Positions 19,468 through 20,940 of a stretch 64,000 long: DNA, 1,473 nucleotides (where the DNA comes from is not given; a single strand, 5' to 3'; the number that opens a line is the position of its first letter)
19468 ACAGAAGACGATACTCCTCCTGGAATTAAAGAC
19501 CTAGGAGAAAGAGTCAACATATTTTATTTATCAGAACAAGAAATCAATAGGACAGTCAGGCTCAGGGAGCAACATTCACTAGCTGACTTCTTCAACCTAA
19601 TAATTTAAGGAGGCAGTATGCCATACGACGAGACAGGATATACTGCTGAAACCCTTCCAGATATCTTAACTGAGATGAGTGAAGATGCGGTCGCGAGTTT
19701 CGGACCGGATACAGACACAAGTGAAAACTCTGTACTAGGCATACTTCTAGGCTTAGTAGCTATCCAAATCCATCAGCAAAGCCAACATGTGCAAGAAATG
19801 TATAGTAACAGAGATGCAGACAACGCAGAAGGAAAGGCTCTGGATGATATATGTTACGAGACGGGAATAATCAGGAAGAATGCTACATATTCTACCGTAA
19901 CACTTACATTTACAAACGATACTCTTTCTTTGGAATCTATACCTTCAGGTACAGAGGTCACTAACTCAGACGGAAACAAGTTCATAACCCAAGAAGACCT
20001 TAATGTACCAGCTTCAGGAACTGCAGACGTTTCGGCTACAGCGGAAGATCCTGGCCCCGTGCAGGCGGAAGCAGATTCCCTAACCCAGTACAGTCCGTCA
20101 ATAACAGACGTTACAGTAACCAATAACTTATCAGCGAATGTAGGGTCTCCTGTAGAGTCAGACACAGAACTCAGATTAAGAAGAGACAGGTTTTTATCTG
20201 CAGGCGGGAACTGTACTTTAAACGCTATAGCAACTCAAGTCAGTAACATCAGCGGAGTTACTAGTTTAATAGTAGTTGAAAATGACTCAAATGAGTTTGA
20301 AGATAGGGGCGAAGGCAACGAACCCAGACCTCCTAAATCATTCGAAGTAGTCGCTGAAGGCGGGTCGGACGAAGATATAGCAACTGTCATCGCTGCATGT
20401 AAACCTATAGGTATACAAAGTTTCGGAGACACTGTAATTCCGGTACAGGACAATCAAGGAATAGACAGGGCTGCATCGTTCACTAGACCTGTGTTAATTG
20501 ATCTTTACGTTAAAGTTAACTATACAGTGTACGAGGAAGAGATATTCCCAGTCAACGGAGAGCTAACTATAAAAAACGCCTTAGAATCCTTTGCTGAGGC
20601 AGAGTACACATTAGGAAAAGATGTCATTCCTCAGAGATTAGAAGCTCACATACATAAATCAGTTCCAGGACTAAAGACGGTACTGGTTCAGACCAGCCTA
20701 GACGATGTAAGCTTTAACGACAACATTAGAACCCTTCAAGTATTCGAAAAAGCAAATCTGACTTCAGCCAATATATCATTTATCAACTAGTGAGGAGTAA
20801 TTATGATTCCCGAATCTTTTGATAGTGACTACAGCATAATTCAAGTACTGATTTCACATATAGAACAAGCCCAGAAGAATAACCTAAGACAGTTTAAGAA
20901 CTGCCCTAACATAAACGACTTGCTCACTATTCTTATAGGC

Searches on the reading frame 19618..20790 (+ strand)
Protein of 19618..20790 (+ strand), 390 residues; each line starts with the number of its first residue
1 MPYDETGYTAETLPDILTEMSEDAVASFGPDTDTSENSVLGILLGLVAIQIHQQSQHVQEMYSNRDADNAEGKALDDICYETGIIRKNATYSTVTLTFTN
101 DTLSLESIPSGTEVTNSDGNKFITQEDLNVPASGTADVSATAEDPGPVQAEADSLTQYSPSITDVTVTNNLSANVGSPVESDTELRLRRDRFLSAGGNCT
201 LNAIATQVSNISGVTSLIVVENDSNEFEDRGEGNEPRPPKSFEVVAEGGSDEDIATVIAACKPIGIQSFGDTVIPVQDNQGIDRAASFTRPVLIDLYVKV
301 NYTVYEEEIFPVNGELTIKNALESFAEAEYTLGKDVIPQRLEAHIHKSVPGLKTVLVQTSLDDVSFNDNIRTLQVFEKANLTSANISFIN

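Call 15: search_protein_families(library=phrogs, proteins=[window:19618-20790:+], max_evalue=0.001)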
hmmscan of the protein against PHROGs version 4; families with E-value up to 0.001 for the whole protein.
window:19618-20790:+ (390 aa): 3 families
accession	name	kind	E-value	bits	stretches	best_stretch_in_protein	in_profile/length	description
phrog_6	-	tail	2.1e-57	196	1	4-387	63-404/548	baseplate wedge subunit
phrog_2103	-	tail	1e-08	35.8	1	10-154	5-145/162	baseplate protein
phrog_34452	-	unknown function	4.9e-05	24.1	1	5-142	6-140/175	-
